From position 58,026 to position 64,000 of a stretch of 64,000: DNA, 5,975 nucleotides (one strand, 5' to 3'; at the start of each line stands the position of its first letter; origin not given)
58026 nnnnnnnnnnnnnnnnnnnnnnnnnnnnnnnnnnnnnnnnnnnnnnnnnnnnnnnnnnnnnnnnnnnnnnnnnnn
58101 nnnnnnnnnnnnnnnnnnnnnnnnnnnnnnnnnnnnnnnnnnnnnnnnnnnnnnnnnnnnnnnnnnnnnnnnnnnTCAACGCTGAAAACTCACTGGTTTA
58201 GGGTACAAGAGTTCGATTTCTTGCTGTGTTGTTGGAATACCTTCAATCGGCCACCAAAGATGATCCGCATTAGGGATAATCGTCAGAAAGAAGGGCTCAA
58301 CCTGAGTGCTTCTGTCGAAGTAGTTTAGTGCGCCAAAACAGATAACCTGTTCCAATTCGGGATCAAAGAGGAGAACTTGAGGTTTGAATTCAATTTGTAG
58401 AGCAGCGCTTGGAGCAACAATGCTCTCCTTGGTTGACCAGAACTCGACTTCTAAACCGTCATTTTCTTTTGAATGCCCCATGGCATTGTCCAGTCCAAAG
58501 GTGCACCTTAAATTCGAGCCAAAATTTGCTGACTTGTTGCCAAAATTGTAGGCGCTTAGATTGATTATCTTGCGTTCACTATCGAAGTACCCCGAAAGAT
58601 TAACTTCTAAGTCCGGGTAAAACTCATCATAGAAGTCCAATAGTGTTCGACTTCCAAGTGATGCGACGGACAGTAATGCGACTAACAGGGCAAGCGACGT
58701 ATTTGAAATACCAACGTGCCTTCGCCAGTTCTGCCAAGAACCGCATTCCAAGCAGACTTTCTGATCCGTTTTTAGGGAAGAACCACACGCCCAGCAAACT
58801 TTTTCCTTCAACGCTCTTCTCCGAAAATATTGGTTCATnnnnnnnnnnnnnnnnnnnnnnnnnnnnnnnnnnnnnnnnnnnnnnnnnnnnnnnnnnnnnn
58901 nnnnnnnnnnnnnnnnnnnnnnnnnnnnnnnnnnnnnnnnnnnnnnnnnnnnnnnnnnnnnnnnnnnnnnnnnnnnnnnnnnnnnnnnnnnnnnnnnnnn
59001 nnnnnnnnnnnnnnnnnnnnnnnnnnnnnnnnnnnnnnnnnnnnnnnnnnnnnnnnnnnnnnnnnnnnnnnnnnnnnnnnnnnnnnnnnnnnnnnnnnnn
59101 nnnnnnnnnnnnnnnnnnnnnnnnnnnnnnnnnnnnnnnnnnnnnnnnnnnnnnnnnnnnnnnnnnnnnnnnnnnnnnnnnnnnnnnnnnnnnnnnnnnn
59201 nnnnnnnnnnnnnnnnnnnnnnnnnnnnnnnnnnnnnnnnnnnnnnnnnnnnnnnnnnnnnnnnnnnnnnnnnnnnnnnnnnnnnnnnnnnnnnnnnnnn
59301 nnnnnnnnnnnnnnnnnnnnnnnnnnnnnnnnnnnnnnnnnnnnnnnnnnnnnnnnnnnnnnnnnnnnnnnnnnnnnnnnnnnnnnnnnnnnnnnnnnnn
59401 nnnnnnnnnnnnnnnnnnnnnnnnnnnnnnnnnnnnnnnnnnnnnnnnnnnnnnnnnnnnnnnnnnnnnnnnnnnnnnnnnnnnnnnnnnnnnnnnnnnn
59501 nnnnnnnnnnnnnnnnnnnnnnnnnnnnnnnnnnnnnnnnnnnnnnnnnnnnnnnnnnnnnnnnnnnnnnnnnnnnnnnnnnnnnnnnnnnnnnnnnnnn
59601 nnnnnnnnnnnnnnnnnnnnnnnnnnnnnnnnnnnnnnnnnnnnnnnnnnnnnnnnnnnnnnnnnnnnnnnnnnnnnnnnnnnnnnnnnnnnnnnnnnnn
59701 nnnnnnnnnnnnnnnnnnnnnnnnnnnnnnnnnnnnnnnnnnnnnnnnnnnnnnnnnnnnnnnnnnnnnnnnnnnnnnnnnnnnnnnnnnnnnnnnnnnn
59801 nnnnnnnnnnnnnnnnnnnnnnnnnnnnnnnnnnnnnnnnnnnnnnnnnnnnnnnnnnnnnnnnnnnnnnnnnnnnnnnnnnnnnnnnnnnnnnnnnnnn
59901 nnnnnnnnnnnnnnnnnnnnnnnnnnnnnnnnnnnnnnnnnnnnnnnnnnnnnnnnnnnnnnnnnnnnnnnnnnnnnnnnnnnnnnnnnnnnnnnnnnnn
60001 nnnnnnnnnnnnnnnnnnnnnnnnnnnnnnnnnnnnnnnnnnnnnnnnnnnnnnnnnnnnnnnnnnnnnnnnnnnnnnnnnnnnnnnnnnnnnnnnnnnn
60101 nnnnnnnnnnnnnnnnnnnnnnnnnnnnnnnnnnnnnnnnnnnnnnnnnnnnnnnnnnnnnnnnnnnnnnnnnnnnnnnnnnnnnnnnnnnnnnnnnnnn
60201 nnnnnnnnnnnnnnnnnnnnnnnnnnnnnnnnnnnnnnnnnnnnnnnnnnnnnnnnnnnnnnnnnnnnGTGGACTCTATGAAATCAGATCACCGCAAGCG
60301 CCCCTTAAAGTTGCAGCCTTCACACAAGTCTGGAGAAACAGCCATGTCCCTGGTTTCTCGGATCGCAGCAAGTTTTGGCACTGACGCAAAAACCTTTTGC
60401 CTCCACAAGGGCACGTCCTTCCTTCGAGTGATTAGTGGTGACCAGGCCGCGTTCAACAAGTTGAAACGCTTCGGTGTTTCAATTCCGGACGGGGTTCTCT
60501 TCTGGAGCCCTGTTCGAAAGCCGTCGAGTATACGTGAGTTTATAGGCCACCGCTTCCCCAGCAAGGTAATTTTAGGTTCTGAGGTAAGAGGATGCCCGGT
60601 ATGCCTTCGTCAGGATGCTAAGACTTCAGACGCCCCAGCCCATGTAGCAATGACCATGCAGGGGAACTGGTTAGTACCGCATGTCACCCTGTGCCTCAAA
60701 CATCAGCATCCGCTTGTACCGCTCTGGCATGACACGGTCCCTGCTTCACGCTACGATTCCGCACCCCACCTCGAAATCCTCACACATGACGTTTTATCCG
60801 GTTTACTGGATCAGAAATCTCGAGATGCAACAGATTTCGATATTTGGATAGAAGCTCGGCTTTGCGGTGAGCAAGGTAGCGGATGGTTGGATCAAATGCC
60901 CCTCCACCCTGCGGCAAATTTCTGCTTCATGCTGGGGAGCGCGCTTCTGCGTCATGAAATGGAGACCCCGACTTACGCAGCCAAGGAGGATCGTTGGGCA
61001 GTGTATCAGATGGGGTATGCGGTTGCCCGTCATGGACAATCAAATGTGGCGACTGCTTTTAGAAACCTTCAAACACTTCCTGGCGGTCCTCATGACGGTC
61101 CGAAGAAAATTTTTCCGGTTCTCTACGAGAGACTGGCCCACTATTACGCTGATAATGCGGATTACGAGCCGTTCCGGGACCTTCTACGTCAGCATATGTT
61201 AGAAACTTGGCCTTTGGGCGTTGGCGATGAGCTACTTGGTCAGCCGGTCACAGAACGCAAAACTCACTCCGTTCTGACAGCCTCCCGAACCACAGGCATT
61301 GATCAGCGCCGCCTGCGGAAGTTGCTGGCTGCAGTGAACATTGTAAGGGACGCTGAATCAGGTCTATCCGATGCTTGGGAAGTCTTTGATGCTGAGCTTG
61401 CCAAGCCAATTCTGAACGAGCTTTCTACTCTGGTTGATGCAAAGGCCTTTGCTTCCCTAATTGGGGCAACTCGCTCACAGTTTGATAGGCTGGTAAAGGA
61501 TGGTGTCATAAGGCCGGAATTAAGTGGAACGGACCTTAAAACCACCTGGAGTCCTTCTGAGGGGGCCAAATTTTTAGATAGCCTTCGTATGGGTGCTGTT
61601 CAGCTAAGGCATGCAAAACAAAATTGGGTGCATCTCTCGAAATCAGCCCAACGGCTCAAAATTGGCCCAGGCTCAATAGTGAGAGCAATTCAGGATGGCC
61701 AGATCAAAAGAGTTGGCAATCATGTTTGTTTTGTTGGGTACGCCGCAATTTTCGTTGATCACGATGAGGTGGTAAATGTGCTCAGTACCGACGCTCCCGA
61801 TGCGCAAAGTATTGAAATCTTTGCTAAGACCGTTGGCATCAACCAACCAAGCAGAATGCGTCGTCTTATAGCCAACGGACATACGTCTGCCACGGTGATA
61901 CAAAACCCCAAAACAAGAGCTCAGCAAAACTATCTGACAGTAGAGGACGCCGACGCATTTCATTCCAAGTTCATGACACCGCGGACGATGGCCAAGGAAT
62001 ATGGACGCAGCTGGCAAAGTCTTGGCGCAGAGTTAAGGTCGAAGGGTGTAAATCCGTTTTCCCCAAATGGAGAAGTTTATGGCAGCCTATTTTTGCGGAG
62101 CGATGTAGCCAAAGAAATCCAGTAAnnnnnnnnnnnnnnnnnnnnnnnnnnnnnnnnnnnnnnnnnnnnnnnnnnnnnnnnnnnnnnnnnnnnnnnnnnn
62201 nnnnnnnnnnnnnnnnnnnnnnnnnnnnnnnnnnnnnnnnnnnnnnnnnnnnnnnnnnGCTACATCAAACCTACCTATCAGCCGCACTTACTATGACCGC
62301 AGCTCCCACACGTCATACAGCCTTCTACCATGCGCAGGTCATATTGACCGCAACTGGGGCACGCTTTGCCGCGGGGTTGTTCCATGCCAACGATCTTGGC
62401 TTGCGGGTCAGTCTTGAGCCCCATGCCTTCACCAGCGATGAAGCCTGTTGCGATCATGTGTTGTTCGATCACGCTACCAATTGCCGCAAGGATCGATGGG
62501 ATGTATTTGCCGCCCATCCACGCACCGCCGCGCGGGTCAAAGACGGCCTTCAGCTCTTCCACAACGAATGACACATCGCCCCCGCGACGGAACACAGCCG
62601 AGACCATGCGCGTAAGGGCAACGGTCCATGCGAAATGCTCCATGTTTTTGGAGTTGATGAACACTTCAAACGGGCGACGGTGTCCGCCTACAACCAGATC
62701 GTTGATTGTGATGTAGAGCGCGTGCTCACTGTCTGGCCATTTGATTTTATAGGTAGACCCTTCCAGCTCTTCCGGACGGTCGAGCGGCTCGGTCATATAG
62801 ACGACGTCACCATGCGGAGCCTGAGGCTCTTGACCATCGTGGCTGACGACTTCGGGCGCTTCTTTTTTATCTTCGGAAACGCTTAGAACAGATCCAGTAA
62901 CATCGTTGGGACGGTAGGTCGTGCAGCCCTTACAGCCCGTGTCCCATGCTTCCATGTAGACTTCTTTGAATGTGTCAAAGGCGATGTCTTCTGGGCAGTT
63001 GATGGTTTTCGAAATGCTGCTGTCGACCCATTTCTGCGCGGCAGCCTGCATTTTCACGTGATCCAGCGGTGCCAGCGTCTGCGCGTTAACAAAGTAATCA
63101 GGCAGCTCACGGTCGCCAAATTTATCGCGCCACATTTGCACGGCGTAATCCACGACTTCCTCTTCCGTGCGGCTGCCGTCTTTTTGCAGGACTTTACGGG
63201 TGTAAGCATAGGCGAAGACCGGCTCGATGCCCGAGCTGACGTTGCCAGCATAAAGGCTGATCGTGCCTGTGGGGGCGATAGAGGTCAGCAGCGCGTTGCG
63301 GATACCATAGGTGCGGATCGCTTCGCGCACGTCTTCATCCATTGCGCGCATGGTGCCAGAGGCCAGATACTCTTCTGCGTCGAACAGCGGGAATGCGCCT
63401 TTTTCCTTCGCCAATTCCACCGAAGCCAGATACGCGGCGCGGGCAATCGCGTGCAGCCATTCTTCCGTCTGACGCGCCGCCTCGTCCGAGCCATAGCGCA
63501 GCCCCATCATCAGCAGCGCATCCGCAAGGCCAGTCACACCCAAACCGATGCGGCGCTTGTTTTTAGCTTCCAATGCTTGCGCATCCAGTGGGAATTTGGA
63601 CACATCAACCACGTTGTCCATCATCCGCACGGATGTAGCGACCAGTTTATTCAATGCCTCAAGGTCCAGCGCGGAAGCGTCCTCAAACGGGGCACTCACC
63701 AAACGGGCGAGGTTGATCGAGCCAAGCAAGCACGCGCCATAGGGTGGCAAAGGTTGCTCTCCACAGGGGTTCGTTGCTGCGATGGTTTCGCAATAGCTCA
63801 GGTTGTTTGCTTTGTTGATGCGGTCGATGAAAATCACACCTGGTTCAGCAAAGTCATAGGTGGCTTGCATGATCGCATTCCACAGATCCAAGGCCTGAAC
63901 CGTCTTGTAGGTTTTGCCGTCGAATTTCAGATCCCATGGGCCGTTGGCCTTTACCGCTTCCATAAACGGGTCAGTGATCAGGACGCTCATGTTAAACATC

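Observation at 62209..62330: Element terminus 19 bp downstream of the nrdJ stop codon: possible TniQ/TnsD-type attachment site at the 3' end of the class II RNR gene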

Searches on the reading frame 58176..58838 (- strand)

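Call 7: search_protein_families(library=pfam, proteins=[window:58176-58838:-], max_evalue=0.01)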
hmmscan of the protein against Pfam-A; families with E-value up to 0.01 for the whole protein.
window:58176-58838:- (220 aa): 4 families
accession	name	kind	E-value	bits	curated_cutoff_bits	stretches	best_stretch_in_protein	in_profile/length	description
PF13248.11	Zn_ribbon_3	-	1.3e-05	25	27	1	12-33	2-23/26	zinc-ribbon domain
PF12773.13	DZR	-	0.00079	20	27.3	1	9-33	21-45/45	Double zinc ribbon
PF13240.11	Zn_Ribbon_1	-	0.0076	16.5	25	0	15-34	2-21/23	zinc-ribbon domain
PF14149.11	YhfH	-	0.0083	16.4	27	0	8-22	9-23/37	YhfH-like protein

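Call 75: search_protein_families(library=padloc, proteins=[window:58176-58838:-], max_evalue=0.01)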
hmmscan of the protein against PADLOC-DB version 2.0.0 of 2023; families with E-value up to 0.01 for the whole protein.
window:58176-58838:- (220 aa): 0 families

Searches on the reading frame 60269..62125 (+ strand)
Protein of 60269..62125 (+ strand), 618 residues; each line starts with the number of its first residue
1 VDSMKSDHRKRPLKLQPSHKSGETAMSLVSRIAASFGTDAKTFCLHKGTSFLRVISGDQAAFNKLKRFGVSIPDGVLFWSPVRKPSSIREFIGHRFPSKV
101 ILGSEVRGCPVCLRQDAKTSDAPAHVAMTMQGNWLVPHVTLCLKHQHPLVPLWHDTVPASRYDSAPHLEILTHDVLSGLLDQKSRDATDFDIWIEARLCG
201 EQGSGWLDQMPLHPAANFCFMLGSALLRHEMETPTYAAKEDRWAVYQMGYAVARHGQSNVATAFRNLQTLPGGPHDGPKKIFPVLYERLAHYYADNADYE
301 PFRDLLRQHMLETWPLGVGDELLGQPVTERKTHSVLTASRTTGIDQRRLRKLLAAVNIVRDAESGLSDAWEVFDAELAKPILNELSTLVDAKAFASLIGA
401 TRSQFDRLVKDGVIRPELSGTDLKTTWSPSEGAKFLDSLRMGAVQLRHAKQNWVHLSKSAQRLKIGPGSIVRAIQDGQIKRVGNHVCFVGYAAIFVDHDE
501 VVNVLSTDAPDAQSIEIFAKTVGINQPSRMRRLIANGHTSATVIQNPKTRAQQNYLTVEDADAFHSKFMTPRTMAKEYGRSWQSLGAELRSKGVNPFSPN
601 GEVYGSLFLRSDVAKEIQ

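Call 7: search_protein_families(library=pfam, proteins=[window:60269-62125:+], max_evalue=0.01)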
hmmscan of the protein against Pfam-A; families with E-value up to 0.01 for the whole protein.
window:60269-62125:+ (618 aa): 1 family
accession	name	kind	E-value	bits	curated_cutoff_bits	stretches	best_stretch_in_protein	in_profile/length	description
PF06527.16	TniQ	-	1.2e-11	45.8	27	1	16-149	3-142/142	TniQ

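Call 96: search_protein_families(library=ncbifam, proteins=[window:60269-62122:+], max_evalue=0.01)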
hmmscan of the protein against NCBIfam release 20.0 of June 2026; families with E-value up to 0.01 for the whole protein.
window:60269-62122:+ (618 aa): 0 families

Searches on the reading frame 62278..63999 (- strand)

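Call 7: search_protein_families(library=pfam, proteins=[window:62278-63999:-], max_evalue=0.01)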
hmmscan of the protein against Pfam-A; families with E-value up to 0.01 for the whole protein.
window:62278-63999:- (573 aa): 2 families
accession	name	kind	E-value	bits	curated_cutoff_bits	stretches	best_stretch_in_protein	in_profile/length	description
PF02867.20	Ribonuc_red_lgC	-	5.1e-91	306.3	23.9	1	2-362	111-523/523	Ribonucleotide reductase, barrel domain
PF12637.14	TSCPD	-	8.2e-12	45.7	22.8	1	417-515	3-88/88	TSCPD domain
